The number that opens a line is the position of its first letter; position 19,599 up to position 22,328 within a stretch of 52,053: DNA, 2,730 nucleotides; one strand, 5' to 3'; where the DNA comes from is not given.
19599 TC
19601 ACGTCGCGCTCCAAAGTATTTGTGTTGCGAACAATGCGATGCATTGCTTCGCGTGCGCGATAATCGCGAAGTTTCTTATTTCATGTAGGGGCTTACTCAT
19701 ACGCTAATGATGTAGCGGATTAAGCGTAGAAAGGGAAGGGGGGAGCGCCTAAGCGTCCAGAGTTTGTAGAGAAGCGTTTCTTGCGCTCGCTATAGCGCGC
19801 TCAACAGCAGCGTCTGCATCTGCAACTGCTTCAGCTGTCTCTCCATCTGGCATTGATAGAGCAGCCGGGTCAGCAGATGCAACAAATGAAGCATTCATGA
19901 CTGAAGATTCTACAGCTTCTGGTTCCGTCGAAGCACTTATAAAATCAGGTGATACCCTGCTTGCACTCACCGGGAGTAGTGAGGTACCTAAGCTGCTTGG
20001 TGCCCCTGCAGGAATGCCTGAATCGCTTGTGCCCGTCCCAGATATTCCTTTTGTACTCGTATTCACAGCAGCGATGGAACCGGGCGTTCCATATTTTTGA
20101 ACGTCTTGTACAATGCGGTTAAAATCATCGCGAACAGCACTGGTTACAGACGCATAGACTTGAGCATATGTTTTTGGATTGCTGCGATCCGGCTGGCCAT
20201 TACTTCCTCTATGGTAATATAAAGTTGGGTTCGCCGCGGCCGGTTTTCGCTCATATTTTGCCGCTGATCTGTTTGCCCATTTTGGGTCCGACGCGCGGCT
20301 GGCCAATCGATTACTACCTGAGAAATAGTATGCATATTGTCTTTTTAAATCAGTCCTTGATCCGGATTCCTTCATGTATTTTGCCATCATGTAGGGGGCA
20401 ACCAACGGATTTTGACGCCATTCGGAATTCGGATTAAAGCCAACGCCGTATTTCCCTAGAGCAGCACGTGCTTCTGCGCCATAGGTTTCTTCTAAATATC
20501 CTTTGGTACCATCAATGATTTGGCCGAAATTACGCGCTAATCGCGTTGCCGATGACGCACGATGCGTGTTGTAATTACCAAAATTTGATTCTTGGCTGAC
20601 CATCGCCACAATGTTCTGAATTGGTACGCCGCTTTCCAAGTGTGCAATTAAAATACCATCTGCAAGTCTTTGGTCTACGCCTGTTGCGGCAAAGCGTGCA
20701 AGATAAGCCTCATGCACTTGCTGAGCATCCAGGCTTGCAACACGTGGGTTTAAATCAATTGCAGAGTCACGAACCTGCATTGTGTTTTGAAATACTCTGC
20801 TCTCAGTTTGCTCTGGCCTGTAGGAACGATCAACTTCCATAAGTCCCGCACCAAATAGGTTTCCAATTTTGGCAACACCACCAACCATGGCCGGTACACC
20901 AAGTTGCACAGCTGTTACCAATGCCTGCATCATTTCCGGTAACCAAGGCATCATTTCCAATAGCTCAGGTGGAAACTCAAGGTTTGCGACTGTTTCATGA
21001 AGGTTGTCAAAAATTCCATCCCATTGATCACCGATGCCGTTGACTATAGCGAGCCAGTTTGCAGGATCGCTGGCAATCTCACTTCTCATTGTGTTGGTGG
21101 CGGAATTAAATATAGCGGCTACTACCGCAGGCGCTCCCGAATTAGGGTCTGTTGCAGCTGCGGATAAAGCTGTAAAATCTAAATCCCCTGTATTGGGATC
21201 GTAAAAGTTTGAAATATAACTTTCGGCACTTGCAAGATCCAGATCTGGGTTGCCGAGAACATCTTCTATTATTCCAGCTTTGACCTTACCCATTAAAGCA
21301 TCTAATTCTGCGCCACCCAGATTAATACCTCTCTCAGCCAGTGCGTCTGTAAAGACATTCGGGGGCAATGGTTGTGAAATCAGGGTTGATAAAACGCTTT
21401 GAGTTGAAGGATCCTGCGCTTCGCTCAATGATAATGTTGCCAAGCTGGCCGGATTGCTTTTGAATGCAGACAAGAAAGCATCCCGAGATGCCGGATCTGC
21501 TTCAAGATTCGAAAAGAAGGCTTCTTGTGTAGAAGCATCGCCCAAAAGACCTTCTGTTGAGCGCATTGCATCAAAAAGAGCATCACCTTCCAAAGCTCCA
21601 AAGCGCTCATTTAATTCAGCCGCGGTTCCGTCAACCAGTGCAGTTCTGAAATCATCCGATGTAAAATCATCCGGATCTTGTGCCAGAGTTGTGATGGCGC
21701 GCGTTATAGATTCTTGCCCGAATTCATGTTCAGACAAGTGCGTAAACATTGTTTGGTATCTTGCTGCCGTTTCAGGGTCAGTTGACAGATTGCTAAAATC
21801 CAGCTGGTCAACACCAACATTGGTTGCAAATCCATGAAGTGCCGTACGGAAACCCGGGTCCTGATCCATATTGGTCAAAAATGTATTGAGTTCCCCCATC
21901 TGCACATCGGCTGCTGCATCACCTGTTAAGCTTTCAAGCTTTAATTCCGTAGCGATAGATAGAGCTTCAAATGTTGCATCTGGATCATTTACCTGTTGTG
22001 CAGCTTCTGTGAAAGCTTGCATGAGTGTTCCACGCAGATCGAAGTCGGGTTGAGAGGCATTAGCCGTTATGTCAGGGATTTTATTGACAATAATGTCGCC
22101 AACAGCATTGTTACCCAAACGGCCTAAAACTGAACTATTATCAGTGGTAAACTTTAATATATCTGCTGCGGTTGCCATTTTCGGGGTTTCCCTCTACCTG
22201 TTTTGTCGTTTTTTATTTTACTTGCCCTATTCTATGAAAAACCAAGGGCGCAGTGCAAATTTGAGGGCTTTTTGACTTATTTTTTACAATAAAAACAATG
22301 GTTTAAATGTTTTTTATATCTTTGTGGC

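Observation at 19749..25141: Four-gene orphan island between lepA and purH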

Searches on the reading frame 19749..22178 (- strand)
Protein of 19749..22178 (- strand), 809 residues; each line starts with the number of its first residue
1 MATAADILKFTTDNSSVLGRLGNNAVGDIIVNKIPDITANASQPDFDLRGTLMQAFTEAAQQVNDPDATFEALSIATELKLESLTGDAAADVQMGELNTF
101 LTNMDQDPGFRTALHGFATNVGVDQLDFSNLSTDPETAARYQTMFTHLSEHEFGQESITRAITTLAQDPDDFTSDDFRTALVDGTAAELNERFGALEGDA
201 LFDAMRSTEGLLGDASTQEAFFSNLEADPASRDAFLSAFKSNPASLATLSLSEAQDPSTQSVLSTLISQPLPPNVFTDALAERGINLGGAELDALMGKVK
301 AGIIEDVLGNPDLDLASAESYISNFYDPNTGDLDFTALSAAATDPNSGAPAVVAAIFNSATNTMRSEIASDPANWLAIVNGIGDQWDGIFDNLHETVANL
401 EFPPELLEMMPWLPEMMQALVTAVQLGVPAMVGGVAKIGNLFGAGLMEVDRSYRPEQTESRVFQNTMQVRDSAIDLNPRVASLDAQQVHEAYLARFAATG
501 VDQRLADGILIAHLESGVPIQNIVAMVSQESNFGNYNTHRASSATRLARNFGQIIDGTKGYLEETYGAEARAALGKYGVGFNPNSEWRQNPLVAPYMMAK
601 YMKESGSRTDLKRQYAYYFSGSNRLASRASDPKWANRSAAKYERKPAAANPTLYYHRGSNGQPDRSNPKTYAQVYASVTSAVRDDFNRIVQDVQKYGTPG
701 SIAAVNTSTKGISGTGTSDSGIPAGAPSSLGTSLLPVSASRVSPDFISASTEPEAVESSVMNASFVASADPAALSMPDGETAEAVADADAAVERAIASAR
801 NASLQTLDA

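Call 3: search_protein_families(library=pfam, proteins=[window:19749-22178:-], max_evalue=1)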
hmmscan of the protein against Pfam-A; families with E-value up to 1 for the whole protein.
window:19749-22178:- (809 aa): 0 families

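Call 4: search_protein_families(library=ncbifam, proteins=[window:19749-22178:-], max_evalue=1)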
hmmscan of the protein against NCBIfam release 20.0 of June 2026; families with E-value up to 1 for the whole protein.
window:19749-22178:- (809 aa): 0 families

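Call 5: search_protein_families(library=padloc, proteins=[window:19749-22178:-], max_evalue=1)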
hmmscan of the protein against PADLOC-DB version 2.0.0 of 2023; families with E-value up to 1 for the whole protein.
window:19749-22178:- (809 aa): 0 families

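Call 6: search_protein_families(library=phrogs, proteins=[window:19749-22178:-], max_evalue=1)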
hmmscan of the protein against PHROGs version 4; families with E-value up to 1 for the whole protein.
window:19749-22178:- (809 aa): 0 families

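Call 10: search_solved_structures(query=window:19749-22178:-, max_evalue=10, show_alignments=2)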
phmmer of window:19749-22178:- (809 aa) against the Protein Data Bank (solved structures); distinct sequences matched with E-value up to 10: 2.
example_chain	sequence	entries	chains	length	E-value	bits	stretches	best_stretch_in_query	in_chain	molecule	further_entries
9xps_S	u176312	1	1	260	0.0084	17.8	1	516-673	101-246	Endolysin gp144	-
3bkh_A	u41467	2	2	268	0.0091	17.7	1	516-673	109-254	lytic transglycosylase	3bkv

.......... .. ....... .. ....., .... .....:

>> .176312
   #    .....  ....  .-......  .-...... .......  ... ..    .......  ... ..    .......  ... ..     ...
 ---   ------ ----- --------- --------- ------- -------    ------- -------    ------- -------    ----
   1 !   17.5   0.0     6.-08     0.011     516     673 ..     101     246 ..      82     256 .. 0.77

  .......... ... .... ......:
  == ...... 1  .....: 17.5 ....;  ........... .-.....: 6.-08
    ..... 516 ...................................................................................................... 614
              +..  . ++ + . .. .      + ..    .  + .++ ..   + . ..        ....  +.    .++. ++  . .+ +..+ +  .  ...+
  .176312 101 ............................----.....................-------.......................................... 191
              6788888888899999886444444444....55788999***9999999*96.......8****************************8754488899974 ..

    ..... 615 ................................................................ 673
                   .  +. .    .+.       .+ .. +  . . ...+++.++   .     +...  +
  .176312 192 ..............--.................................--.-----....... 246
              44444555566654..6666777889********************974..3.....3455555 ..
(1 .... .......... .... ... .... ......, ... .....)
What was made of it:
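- On phiKZ gp144-type lytic transglycosylase domain (lysozyme-like superfamily): The single-sequence match is E=0.008 (call 10). A Glu530-Ser531 aligns with gp144 Glu115-Ser116 (call 10).
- Closest known: Bacteriophage phiKZ gp144 endolysin. Different: Pairwise sequence similarity is weak (E=0.008, call 10).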

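Call 11: find_homologous_proteins(query=window:19749-22178:-, max_evalue=0.01)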
Query window:19749-22178:- (809 aa): 2 proteins with E <= 0.01 among 8000 candidates.
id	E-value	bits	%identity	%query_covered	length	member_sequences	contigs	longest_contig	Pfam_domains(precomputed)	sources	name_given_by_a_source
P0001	0.0e+0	1767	100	100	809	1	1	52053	-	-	-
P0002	1.2e-121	426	46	57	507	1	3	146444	-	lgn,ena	-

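Call 12: find_encoding_contigs(protein=P0002, flank=10000, max_places=6)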
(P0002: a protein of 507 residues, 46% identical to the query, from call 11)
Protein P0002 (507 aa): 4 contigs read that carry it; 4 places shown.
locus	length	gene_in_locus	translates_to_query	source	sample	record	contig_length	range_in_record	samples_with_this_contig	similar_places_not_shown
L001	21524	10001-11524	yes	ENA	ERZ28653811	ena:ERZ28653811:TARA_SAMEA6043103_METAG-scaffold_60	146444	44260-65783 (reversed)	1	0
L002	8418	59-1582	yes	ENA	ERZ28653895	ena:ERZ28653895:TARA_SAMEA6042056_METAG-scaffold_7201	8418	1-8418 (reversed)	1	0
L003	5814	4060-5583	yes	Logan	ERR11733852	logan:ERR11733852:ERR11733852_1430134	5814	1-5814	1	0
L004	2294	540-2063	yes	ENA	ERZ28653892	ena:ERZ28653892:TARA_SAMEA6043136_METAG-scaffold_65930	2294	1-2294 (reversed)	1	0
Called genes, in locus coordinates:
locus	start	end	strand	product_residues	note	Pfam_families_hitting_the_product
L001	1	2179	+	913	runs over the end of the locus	PF01627:Hpt, PF02895:H-kinase_dim, PF02518:HATPase_c, PF01584:CheW, PF00072:Response_reg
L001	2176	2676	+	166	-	PF01584:CheW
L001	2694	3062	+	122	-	PF00072:Response_reg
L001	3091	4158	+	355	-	PF00072:Response_reg, PF01339:CheB_methylest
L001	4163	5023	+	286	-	PF03705:CheR_N, PF01739:CheR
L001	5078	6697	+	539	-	PF02142:MGS, PF01808:AICARFT_IMPCHas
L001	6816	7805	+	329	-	-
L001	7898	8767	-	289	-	-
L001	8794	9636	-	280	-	-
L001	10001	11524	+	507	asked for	-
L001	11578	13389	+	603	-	PF00009:GTP_EFTU, PF03144:GTP_EFTU_D2, PF14492:EFG_III (weak), PF00679:EFG_C, PF06421:LepA_C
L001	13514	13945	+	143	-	-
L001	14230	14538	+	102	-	-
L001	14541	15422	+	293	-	PF02574:S-methyl_trans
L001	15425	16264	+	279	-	PF04305:DUF455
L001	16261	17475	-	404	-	PF06722:EryCIII-like_C (weak)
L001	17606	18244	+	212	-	PF04344:CheZ (weak)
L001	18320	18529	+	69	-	-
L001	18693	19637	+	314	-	-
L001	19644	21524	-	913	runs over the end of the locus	PF00330:Aconitase, PF00694:Aconitase_C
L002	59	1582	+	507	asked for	-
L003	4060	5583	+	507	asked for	-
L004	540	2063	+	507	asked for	-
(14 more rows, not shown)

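Call 13: find_encoding_contigs(protein=window:19749-22178:-, flank=10000, max_places=4)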
Protein window:19749-22178:- (809 aa): no gene with exactly this product is on record in the collection.

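Call 25: find_related_loci(query=A1, collection=genome_contigs, flank=10000)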
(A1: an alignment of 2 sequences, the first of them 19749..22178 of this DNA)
Query A1 (809 aa) in genome_contigs; peptide patterns used: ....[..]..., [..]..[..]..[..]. (x = any residue, [..] = any of these).
207 stretches matched a pattern, but none encodes a relative of the query by tblastn (E <= 1e-3).

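Call 54: search_protein_representatives(protein=window:19749-22178:-)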
Query: 809 residues. Proteins with E-value up to 0.001 (for the whole library): 11; up to 1e-10: 9; up to 1e-30: 4. The best 11 are listed.
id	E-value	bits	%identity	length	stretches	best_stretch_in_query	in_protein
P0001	0.0e+00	1767.3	100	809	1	1-809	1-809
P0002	3.8e-122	425.7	47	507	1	4-467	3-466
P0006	7.6e-94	332.1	43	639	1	12-464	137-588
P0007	9.6e-35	136.7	44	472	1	499-690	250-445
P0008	3.5e-28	115.0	46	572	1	474-619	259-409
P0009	4.0e-26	108.2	48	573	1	487-608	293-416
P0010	1.5e-24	103.0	44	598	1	479-618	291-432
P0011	1.3e-20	89.9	44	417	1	475-608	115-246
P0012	1.8e-19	86.2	33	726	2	138-300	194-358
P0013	5.8e-06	41.6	29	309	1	479-667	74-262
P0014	4.6e-05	38.6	34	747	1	192-332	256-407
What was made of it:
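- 19749..22178 (-): Gene A, 809 aa: a clade-specific helical N-terminal domain, a lytic transglycosylase domain and a disordered tail. Only 11 hits in 1.84e9 representatives (call 54).
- Closest known: Bacterial PG_binding_1 + gp144-like proteins. Same: P0007-P0011 are the closest sequence relatives of A's catalytic domain (44-48% identity, call 54).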

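Call 56: search_protein_families(library=pfam, proteins=[P0007, P0008, P0009, P0010, P0011, P0012, P0013, P0014], max_evalue=0.1)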
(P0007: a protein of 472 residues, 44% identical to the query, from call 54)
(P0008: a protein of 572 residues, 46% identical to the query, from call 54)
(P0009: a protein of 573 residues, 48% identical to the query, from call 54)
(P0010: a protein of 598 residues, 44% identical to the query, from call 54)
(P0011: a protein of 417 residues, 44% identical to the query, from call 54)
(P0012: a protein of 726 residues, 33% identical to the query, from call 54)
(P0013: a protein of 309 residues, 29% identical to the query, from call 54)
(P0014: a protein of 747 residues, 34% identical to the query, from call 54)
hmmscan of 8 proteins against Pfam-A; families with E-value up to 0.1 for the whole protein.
P0007 (472 aa): 3 families
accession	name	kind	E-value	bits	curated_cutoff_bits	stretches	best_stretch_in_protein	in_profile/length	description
PF01471.23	PG_binding_1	-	0.00051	20.6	23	0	75-111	4-35/57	Putative peptidoglycan binding domain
PF16525.10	MHB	-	0.049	14.3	27.4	0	151-187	26-63/77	Haemophore, haem-binding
PF05396.16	Phage_T7_Capsid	-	0.091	13.6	27.1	0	422-457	74-113/188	Phage T7 capsid assembly protein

P0008 (572 aa): 3 families
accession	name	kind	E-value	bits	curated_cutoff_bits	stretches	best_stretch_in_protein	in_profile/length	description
PF01471.23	PG_binding_1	-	2e-18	66.7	23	3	112-147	2-37/57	Putative peptidoglycan binding domain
PF08823.16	PG_binding_2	-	4.4e-05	24.1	21.1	0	58-97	13-52/74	Putative peptidoglycan binding domain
PF14794.11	DUF4479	-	0.036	14.3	25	0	57-77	46-66/71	Domain of unknown function (DUF4479)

P0009 (573 aa): 4 families
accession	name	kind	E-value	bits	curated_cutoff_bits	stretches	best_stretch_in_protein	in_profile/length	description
PF01471.23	PG_binding_1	-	5.3e-19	68.6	23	3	112-143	3-34/57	Putative peptidoglycan binding domain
PF09374.15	PG_binding_3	-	2.7e-07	31.1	24.6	0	210-237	3-29/76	Predicted Peptidoglycan domain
PF08823.16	PG_binding_2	-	0.0001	22.9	21.1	1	110-147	14-51/74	Putative peptidoglycan binding domain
PF14794.11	DUF4479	-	0.0015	18.8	25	0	55-74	47-66/71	Domain of unknown function (DUF4479)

P0010 (598 aa): 3 families
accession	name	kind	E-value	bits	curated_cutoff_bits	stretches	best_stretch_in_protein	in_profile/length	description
PF01471.23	PG_binding_1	-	3.6e-13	49.9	23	2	118-153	2-37/57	Putative peptidoglycan binding domain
PF08823.16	PG_binding_2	-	3.6e-05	24.4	21.1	1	121-156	18-53/74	Putative peptidoglycan binding domain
PF09374.15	PG_binding_3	-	8.9e-05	23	24.6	0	121-165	3-43/76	Predicted Peptidoglycan domain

P0011 (417 aa): 3 families
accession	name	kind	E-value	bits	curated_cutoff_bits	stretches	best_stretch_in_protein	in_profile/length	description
PF01471.23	PG_binding_1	-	1.1e-06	29.1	23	1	40-71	2-33/57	Putative peptidoglycan binding domain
PF08823.16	PG_binding_2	-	0.00093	19.9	21.1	1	40-77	15-52/74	Putative peptidoglycan binding domain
PF09374.15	PG_binding_3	-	0.062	13.9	24.6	0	43-91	3-42/76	Predicted Peptidoglycan domain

P0012 (726 aa): 0 families

P0013 (309 aa): 0 families

P0014 (747 aa): 0 families
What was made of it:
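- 20088..20744 (-): A residues 479-697: phiKZ gp144-type lytic transglycosylase domain. The catalytic Glu530 codon is at 20589-20591. Relatives carry PG_binding_1 domains (call 56).
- On phiKZ gp144-type lytic transglycosylase domain (lysozyme-like superfamily): The bacterial relatives P0007-P0011 do have one (call 56).
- Closest known: Bacterial PG_binding_1 + gp144-like proteins. Different: Those proteins target the wall through 1-3 peptidoglycan-binding domains (call 56).
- Relatives P0007-P0011 combine the domain with PG_binding_1 (call 56).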

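Call 57: find_encoding_contigs(protein=P0012, flank=10000, max_places=3)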
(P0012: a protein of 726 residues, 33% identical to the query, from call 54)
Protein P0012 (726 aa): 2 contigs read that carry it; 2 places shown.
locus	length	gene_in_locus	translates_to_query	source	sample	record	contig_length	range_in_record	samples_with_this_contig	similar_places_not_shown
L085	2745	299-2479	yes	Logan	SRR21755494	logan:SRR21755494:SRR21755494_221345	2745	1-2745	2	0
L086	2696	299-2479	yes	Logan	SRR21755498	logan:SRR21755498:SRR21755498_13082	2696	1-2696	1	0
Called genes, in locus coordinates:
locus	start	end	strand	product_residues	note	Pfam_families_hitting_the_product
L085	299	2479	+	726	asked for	-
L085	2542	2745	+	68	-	?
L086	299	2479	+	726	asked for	-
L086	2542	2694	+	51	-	?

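Call 58: find_encoding_contigs(protein=P0014, flank=10000, max_places=3)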
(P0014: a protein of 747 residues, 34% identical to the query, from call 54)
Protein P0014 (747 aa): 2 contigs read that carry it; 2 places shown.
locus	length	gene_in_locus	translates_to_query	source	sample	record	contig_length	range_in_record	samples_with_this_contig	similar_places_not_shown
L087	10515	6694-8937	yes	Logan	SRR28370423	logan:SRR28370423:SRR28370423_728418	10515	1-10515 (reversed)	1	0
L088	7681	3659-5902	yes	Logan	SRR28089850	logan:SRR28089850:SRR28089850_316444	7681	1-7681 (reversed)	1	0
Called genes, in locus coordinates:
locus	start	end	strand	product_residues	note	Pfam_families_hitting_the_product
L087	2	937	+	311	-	?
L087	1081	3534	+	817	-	-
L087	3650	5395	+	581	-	-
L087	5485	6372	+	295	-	-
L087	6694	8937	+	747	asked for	-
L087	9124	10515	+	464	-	?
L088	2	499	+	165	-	?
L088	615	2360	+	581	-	-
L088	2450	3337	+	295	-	-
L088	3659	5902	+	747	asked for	-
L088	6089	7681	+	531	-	?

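Call 59: find_encoding_contigs(protein=P0007, flank=10000, max_places=3)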
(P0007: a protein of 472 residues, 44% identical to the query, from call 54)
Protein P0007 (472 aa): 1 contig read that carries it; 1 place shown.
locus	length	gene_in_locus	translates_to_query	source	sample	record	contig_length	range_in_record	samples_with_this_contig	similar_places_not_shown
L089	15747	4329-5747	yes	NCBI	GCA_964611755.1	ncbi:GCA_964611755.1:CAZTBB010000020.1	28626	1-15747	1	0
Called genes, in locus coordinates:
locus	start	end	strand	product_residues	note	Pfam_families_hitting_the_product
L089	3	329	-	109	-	?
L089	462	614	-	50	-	-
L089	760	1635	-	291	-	PF02629:CoA_binding, PF13380:CoA_binding_2 (faint), PF13607:Succ_CoA_lig, PF00549:Ligase_CoA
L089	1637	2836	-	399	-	PF08442:ATP-grasp_2, PF13549:ATP-grasp_5 (weak), PF24948:Citrate_synth_N, PF00549:Ligase_CoA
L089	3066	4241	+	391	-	-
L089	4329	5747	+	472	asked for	-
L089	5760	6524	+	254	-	-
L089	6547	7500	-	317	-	PF00056:Ldh_1_N, PF02056:Glyco_hydro_4 (faint), PF02866:Ldh_1_C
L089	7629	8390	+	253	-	PF00583:Acetyltransf_1 (weak)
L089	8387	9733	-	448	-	PF10098:DUF2336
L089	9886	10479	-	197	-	PF06776:IalB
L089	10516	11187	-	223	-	PF00440:TetR_N, PF09209:CecR_C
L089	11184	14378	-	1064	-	PF00873:ACR_tran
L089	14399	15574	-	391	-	PF25917:BSH_RND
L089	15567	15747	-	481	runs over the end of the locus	PF02321:OEP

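Call 65: find_encoding_contigs(protein=P0008, flank=8000, max_places=2)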
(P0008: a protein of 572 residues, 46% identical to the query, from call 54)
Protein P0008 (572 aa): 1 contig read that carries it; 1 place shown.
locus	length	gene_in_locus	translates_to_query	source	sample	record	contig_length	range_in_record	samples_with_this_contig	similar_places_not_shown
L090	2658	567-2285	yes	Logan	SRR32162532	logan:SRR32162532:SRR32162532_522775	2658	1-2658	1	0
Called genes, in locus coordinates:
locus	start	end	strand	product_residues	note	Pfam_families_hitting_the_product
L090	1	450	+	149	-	?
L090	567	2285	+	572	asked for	PF01471:PG_binding_1 (faint)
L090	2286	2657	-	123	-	?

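Call 66: find_encoding_contigs(protein=P0010, flank=8000, max_places=2)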
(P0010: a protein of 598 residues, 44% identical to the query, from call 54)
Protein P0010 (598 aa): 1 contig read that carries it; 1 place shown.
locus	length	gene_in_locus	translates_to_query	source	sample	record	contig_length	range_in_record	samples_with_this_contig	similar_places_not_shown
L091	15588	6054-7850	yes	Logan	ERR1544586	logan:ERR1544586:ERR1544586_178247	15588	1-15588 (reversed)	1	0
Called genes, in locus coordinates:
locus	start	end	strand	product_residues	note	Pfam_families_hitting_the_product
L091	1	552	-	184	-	?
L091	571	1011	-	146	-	-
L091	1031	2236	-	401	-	PF08442:ATP-grasp_2, PF13549:ATP-grasp_5, PF24948:Citrate_synth_N, PF00549:Ligase_CoA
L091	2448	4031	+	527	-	-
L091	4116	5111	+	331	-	-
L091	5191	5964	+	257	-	-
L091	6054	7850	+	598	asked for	PF01471:PG_binding_1 (faint)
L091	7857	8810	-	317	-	PF00056:Ldh_1_N, PF02866:Ldh_1_C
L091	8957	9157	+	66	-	-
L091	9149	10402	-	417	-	PF10098:DUF2336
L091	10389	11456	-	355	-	PF03969:AFG1_ATPase, PF13191:AAA_16 (faint)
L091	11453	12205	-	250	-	PF00902:TatC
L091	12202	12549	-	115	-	PF02416:TatA_B_E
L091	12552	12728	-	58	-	PF02416:TatA_B_E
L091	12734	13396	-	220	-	PF04079:SMC_ScpB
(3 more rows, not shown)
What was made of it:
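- Closest known: Bacterial PG_binding_1 + gp144-like proteins. Same: P0007 and P0010 also sit among unannotated genes between two housekeeping genes, sucC and mdh (calls 59, 66).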
